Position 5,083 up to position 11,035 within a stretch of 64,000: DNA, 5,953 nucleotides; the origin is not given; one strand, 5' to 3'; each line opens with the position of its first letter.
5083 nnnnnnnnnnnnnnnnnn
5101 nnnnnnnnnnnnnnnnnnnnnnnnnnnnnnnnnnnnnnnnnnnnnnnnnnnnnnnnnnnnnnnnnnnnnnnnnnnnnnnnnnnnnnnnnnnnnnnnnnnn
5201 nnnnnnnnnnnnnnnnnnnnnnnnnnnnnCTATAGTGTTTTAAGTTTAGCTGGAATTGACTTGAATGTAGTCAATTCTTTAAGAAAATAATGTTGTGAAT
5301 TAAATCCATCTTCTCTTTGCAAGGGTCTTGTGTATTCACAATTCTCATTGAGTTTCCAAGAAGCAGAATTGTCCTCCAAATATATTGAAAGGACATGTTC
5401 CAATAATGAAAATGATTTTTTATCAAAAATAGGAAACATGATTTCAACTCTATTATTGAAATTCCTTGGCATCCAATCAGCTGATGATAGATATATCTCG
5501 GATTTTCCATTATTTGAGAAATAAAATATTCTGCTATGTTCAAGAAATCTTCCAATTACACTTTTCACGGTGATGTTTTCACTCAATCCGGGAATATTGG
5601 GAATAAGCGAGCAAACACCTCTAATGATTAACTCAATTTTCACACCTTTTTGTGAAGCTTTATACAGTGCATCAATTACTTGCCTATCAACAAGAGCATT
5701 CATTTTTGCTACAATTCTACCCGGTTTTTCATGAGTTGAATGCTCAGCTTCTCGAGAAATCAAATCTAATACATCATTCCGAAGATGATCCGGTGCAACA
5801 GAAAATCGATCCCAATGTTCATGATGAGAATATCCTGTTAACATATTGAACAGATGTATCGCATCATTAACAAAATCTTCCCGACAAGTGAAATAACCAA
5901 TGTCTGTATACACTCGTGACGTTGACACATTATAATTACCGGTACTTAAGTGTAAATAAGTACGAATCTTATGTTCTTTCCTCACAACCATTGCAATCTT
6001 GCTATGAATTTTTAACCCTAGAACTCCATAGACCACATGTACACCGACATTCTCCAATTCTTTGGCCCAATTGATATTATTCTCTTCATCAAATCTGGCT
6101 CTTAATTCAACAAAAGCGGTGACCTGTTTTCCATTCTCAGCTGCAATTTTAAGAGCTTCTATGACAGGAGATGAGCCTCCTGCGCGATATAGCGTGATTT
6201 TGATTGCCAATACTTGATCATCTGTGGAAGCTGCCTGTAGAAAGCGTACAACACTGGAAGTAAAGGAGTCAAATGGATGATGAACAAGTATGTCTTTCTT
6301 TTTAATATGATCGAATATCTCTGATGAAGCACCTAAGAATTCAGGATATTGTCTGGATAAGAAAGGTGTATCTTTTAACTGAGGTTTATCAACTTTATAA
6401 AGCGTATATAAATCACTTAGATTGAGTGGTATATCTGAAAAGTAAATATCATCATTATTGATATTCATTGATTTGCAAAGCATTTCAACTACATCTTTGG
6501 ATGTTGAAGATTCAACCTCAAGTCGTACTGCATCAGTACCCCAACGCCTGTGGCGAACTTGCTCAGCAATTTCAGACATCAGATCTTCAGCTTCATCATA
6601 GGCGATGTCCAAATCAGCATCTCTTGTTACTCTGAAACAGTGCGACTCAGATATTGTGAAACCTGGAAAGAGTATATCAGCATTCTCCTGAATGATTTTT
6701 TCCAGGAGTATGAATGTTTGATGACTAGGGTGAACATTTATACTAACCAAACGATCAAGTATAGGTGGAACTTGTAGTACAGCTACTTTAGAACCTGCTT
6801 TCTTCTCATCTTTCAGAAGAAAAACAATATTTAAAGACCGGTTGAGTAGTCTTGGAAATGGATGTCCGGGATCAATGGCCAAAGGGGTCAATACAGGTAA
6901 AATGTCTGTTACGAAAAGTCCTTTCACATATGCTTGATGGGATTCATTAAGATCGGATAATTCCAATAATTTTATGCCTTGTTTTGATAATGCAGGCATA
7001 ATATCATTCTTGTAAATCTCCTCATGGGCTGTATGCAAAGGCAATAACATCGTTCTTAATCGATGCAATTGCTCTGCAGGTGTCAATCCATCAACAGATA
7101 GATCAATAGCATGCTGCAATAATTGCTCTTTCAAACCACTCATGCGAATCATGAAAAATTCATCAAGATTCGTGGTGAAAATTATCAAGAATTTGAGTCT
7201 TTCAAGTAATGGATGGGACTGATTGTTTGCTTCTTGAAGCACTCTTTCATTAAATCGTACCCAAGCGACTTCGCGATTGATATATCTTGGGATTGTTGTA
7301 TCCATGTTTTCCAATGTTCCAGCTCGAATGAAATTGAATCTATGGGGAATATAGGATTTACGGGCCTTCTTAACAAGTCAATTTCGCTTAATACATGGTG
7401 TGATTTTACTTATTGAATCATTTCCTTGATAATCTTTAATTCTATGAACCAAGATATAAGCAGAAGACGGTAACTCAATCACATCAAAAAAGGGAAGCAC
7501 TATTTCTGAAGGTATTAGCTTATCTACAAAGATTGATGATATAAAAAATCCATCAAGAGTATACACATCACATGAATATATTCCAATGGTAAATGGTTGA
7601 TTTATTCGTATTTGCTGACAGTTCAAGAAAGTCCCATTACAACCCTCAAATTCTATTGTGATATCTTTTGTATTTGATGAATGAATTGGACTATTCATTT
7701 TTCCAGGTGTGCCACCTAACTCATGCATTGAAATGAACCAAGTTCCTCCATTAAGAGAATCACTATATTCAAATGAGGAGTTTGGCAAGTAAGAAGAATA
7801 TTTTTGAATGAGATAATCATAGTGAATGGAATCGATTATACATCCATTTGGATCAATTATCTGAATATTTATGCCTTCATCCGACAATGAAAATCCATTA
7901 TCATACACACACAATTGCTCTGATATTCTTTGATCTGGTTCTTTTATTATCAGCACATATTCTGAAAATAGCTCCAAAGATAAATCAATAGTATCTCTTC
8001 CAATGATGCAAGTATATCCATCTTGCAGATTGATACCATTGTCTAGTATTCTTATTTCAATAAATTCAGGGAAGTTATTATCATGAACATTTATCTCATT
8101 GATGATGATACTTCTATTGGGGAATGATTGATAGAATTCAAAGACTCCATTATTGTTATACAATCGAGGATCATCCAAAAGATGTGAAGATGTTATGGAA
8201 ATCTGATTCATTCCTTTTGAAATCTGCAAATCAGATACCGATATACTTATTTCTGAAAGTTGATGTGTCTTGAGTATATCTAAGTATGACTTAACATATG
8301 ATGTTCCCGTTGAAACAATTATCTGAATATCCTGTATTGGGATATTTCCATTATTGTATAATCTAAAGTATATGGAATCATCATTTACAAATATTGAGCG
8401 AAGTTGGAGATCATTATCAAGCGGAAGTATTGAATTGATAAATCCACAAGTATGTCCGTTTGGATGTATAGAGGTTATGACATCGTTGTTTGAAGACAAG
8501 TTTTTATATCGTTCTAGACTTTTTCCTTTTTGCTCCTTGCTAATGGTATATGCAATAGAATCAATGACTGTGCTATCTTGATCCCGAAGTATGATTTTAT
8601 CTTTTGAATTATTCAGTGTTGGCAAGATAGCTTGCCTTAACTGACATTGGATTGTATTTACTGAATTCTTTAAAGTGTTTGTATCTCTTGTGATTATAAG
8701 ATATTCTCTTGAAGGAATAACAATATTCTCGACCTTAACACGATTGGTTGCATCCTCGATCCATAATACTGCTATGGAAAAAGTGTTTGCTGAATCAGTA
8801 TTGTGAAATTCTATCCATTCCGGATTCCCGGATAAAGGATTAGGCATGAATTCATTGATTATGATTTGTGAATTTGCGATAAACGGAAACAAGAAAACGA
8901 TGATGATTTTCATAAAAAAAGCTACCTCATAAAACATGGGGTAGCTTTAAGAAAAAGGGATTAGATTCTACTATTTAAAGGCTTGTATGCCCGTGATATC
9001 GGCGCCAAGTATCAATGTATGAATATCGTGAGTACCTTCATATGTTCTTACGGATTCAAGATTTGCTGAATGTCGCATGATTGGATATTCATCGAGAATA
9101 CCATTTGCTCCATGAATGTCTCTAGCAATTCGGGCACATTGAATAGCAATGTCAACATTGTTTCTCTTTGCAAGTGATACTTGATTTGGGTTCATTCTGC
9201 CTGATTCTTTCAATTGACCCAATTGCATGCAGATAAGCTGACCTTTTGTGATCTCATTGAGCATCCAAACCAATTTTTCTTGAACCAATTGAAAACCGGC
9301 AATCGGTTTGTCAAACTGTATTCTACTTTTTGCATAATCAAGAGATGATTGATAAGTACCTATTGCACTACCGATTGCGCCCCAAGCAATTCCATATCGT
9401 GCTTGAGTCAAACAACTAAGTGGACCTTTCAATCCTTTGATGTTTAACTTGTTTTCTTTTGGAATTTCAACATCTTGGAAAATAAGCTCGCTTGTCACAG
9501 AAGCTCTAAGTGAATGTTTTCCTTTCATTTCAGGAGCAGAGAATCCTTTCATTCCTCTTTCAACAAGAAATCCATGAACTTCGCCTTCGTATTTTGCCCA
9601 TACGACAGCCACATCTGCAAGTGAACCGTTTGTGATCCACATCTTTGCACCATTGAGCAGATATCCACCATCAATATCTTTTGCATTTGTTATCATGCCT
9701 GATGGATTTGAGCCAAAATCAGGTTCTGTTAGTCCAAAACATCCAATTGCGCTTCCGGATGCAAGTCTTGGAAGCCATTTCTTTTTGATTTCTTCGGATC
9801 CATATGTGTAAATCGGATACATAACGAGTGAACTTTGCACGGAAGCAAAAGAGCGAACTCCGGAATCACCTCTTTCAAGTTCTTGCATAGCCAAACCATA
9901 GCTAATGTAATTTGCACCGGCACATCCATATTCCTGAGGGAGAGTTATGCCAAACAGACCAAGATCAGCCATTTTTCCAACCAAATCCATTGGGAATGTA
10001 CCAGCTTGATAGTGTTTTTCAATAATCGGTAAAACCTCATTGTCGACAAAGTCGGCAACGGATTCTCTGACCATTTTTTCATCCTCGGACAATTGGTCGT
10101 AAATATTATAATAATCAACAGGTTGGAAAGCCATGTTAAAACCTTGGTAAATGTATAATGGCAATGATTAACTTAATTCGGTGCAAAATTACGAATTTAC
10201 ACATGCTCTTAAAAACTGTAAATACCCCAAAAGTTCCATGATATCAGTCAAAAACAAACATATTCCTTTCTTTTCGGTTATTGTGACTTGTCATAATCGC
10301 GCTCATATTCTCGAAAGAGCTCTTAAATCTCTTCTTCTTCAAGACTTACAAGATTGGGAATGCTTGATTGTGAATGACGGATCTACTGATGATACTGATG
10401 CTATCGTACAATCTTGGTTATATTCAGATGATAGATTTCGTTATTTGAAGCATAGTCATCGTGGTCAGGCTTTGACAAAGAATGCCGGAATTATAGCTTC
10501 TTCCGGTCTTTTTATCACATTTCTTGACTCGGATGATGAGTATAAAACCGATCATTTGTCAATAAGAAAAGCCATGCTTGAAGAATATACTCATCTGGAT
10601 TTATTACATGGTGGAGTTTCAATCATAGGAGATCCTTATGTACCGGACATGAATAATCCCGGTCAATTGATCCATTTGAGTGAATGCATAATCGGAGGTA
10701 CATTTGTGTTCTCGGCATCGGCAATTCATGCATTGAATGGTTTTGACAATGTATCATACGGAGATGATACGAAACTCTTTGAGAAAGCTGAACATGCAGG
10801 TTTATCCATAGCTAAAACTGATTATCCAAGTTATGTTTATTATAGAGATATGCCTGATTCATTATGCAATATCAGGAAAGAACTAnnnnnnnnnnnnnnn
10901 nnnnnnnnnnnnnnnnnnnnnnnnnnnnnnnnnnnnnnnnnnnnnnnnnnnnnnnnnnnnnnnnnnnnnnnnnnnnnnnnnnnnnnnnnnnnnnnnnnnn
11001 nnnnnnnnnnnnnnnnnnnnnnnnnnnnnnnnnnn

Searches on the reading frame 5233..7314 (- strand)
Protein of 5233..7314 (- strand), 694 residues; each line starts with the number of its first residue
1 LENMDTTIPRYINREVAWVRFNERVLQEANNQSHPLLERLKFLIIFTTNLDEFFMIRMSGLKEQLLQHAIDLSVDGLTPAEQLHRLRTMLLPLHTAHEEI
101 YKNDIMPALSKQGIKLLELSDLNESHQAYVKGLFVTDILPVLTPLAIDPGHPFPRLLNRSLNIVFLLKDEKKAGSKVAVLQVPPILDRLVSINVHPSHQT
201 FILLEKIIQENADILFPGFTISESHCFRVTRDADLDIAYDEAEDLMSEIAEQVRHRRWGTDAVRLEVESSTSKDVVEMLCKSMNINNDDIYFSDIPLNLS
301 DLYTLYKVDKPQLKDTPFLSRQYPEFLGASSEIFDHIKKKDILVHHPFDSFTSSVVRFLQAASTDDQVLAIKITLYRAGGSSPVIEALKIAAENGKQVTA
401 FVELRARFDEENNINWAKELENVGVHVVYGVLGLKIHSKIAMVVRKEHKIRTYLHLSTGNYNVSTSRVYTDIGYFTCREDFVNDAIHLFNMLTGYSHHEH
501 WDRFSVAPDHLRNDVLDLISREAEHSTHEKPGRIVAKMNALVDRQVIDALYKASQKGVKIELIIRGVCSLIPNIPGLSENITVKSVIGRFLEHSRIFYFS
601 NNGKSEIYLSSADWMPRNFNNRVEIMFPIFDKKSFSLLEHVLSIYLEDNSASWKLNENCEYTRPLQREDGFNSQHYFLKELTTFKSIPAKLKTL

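Call 68: search_protein_families(library=pfam, proteins=[window:5233-7314:-], max_evalue=0.00001)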
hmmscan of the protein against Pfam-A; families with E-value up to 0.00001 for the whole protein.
window:5233-7314:- (694 aa): 5 families
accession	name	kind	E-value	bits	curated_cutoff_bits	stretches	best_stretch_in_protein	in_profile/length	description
PF17941.7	PP_kinase_C_1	-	8.9e-71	237.3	25.7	1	332-497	1-166/167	Polyphosphate kinase C-terminal domain 1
PF13090.12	PP_kinase_C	-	1.9e-64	216.7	25.8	1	505-673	2-171/172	Polyphosphate kinase C-terminal domain 2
PF02503.22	PP_kinase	-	6.2e-58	195.9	31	1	126-304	2-182/183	Polyphosphate kinase middle domain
PF13089.11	PP_kinase_N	-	1.1e-35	122.6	23.8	1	11-116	1-106/107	Polyphosphate kinase N-terminal domain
PF13091.12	PLDc_2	-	1.1e-08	35.4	27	0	539-639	17-125/132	PLD-like domain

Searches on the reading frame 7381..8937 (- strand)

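Call 68: search_protein_families(library=pfam, proteins=[window:7381-8937:-], max_evalue=0.00001)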
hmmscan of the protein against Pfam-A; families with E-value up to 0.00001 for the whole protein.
window:7381-8937:- (519 aa): 1 family
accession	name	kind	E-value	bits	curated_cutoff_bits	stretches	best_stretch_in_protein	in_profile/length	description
PF00932.25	LTD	-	7.1e-15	55.8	34.3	1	21-131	4-108/109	Lamin Tail Domain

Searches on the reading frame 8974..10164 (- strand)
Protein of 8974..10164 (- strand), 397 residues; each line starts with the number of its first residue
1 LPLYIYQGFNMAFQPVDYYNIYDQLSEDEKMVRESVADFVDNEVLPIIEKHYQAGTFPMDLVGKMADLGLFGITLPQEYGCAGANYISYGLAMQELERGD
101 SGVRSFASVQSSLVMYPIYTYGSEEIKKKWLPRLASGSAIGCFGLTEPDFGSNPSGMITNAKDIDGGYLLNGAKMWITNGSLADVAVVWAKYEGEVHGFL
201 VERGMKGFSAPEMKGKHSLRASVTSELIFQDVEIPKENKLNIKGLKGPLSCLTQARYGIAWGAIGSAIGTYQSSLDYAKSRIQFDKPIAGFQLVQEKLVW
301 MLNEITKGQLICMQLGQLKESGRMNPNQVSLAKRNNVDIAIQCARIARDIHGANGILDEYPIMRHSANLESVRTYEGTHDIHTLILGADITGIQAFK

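Call 13: search_protein_families(library=pfam, proteins=[window:8974-10164:-], max_evalue=0.00001)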
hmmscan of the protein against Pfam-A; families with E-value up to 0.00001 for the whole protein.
window:8974-10164:- (397 aa): 3 families
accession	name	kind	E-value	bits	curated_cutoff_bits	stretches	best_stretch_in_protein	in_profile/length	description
PF02771.21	Acyl-CoA_dh_N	-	6.9e-40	136.4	22.9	1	26-137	1-112/113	Acyl-CoA dehydrogenase, N-terminal domain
PF00441.29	Acyl-CoA_dh_1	-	1.1e-28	100.7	22.4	1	243-388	2-147/150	Acyl-CoA dehydrogenase, C-terminal domain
PF02770.24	Acyl-CoA_dh_M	-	3.3e-20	72.5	33.3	1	142-232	1-97/97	Acyl-CoA dehydrogenase, middle domain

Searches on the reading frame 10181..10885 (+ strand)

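Call 13: search_protein_families(library=pfam, proteins=[window:10181-10885:+], max_evalue=0.00001)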
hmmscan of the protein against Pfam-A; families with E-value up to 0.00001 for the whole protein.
window:10181-10885:+ (235 aa): 2 families
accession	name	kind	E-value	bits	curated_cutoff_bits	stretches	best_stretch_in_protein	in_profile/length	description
PF00535.33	Glycos_transf_2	-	1.4e-26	93.8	23.3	1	32-129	1-99/168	Glycosyl transferase family 2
PF10111.15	Glyco_tranf_2_2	-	2.6e-06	27.6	27.3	1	39-127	10-100/276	Glycosyltransferase like family 2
